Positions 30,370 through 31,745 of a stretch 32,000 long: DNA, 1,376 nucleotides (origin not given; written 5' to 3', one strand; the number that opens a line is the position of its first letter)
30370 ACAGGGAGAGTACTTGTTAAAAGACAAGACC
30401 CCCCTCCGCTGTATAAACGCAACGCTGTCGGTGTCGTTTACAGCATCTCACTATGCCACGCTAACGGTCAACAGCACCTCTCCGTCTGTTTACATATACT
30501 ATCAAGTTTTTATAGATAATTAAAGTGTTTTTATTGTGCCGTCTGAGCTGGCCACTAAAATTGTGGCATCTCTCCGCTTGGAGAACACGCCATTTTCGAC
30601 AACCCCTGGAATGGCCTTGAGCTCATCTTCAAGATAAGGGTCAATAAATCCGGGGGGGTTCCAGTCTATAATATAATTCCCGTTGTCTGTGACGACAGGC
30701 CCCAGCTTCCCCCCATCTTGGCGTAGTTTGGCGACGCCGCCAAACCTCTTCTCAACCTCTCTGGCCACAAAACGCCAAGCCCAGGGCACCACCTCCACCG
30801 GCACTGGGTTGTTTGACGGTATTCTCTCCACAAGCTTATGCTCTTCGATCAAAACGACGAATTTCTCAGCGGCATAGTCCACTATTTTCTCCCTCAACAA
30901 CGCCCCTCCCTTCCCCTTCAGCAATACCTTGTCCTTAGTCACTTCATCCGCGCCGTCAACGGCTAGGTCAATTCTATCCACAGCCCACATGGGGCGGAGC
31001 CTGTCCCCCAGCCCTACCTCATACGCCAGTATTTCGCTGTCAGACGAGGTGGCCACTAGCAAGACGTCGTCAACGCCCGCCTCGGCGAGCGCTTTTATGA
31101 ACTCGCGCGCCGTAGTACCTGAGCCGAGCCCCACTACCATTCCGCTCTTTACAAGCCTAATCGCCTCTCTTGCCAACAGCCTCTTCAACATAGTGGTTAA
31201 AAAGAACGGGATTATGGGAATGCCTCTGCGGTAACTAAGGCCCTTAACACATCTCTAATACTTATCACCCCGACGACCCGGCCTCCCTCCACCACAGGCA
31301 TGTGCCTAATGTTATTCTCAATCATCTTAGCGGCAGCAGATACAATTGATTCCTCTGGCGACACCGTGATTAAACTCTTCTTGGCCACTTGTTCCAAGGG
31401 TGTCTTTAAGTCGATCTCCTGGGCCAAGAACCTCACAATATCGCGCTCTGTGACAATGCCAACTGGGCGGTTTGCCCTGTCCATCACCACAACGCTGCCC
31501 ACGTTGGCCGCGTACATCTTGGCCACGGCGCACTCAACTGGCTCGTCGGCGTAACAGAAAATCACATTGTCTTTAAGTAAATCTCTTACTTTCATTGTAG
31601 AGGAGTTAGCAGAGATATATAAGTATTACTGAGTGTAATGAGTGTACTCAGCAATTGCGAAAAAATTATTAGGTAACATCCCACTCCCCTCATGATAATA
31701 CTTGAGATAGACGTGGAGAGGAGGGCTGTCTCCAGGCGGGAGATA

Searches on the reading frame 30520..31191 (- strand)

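Call 79: search_protein_families(library=pfam, proteins=[window:30520-31191:-], max_evalue=0.001)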
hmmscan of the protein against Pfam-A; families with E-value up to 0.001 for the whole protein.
window:30520-31191:- (223 aa): 2 families
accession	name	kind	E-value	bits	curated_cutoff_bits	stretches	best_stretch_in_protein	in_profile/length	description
PF06026.20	Rib_5-P_isom_A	-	1.7e-53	181.2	26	1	45-218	2-173/173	Ribose 5-phosphate isomerase A (phosphoriboisomerase A)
PF00455.28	DeoRC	-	6.3e-06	26.7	31.8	1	3-39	6-42/160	DeoR C terminal sensor domain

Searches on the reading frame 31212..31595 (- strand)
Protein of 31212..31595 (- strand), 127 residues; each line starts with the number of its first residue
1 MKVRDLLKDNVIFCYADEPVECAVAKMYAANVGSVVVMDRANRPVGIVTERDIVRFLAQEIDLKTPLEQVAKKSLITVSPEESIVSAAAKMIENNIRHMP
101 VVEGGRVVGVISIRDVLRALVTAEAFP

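Call 103: search_protein_families(library=pfam, proteins=[window:31212-31595:-], max_evalue=0.001)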
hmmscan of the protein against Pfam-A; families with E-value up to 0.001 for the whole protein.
window:31212-31595:- (127 aa): 1 family
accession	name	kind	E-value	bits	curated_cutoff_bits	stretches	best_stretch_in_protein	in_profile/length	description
PF00571.33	CBS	-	2.3e-30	105.1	24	2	68-121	2-56/57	CBS domain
